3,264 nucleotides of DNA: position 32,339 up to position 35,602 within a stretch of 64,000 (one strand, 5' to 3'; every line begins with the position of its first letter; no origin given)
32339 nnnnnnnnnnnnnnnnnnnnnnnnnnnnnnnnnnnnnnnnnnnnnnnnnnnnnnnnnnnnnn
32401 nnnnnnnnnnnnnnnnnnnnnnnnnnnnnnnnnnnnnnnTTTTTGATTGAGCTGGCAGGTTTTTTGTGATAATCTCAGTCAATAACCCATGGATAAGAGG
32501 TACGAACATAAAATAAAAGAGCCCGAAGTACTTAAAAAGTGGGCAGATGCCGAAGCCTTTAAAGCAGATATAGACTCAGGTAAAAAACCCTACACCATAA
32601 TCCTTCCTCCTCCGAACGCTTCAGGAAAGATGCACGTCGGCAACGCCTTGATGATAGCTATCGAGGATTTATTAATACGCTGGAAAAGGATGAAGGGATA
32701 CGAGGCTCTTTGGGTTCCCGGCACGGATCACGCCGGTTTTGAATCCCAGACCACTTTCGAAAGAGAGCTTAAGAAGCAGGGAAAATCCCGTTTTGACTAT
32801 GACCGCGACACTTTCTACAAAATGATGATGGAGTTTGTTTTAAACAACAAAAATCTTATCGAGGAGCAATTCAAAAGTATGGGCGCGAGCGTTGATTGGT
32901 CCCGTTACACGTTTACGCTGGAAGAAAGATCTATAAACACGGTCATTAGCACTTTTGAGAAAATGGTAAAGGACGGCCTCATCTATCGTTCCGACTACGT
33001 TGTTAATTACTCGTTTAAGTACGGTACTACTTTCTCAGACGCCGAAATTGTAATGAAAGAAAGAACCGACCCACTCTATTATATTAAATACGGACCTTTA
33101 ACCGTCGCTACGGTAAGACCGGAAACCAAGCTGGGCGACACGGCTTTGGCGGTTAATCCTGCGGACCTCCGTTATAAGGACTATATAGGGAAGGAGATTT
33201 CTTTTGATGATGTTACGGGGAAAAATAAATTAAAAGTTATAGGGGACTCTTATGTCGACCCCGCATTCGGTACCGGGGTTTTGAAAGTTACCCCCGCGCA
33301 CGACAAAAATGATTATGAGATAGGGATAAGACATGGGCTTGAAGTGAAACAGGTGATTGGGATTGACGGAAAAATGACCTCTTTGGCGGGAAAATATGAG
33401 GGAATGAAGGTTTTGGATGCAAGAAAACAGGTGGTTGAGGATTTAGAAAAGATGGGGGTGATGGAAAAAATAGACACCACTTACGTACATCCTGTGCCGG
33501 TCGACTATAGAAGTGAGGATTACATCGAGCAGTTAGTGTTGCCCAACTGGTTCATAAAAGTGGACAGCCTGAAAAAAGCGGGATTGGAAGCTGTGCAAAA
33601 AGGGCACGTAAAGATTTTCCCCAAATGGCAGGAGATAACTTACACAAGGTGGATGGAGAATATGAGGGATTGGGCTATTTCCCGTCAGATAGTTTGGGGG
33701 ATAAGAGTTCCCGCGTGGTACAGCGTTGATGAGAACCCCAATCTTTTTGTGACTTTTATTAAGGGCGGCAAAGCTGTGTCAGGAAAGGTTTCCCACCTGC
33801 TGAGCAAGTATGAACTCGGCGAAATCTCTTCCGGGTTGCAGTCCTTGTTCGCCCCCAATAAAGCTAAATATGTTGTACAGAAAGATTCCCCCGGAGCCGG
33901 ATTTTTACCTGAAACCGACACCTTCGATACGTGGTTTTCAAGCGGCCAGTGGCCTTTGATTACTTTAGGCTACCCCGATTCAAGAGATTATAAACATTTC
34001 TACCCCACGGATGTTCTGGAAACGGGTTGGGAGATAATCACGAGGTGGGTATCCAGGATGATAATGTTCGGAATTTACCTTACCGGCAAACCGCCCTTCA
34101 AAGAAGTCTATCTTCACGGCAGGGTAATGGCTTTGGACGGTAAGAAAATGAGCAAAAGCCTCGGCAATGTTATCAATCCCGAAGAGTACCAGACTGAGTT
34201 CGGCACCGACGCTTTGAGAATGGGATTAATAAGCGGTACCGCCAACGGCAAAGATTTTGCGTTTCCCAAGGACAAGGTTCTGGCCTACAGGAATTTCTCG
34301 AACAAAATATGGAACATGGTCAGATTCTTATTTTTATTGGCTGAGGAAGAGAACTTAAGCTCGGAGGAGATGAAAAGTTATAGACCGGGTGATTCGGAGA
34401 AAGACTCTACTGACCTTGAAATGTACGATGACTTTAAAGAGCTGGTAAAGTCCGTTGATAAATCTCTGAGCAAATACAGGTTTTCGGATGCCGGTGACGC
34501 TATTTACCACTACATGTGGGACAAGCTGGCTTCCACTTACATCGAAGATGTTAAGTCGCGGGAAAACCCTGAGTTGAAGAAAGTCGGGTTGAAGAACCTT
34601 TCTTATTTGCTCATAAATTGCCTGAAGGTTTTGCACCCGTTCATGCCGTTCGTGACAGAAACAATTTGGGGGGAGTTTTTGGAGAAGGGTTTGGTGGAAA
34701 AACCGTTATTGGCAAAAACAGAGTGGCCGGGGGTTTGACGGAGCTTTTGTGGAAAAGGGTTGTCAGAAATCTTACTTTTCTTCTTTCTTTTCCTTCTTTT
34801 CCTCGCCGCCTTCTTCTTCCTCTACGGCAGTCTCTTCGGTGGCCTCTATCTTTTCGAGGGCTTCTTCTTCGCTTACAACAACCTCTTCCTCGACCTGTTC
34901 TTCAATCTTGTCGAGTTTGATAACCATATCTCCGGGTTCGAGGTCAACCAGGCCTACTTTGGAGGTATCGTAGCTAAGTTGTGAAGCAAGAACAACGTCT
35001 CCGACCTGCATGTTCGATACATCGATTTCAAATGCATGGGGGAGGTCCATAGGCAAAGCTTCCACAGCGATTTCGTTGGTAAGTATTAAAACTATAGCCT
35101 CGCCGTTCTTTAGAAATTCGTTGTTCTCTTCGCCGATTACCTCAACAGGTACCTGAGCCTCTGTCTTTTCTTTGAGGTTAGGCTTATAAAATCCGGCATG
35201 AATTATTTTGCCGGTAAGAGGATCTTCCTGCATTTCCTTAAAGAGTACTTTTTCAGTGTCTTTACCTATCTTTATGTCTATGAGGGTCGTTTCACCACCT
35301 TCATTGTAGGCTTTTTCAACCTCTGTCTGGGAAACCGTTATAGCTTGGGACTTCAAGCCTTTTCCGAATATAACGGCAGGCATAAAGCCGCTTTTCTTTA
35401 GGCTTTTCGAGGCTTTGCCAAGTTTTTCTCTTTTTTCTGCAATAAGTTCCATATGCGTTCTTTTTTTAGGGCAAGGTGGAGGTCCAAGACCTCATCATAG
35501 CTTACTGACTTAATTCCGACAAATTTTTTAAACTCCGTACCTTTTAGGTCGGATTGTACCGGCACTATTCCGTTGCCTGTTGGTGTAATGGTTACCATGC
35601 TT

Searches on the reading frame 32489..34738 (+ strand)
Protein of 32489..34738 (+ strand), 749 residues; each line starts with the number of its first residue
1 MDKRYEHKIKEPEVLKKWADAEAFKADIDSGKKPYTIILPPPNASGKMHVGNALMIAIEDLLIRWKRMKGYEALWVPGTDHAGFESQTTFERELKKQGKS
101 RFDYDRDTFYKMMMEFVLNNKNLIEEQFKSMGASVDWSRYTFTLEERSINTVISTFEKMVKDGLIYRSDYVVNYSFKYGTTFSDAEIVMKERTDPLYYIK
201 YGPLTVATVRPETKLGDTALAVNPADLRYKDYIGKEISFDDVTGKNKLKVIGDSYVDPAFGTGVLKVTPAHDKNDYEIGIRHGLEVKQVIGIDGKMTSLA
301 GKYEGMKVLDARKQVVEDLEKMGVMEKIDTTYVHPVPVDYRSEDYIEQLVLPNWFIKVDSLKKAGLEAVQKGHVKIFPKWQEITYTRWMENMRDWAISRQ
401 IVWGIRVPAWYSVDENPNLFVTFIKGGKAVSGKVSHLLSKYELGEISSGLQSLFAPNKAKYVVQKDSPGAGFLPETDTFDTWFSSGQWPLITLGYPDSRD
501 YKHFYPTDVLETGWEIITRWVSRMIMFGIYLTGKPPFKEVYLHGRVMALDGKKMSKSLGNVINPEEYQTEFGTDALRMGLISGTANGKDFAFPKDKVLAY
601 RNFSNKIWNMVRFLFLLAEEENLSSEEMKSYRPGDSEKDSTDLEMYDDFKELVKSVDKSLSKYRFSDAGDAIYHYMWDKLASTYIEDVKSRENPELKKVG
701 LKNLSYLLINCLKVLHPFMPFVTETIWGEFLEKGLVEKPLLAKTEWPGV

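Call 55: search_protein_families(library=pfam, proteins=[window:32489-34738:+], max_evalue=0.00001)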
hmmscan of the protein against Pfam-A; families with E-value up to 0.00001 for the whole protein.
window:32489-34738:+ (749 aa): 4 families
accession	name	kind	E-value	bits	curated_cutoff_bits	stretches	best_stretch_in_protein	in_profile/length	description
PF00133.28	tRNA-synt_1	-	1.3e-112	377.1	22.7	1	14-591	2-412/414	tRNA synthetases class I (I, L, M and V)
PF09334.17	tRNA-synt_1g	-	4.7e-25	88.6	20.1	2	42-188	8-136/391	tRNA synthetases class I (M)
PF08264.19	Anticodon_1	-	7e-21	75.1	25.1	1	644-747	3-105/148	Anticodon-binding domain of tRNA ligase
PF01406.26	tRNA-synt_1e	-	2.5e-06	27.5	27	0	536-582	236-282/301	tRNA synthetases class I (C) catalytic domain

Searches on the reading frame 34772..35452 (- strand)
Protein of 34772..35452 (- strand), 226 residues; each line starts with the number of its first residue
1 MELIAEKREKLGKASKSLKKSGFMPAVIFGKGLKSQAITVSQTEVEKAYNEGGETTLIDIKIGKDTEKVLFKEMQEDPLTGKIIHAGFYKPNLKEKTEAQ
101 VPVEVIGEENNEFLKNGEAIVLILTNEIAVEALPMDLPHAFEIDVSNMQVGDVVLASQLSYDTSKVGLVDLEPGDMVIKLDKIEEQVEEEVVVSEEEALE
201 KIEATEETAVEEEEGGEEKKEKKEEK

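Call 55: search_protein_families(library=pfam, proteins=[window:34772-35452:-], max_evalue=0.00001)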
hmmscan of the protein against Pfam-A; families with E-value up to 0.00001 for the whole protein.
window:34772-35452:- (226 aa): 2 families
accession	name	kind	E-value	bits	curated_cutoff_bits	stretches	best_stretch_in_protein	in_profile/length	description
PF01386.24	Ribosomal_L25p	-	5.6e-20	72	23.6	1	4-88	2-82/82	Ribosomal L25p family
PF14693.11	Ribosomal_TL5_C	-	2.2e-12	47.6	27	1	97-169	2-70/84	Ribosomal protein TL5, C-terminal domain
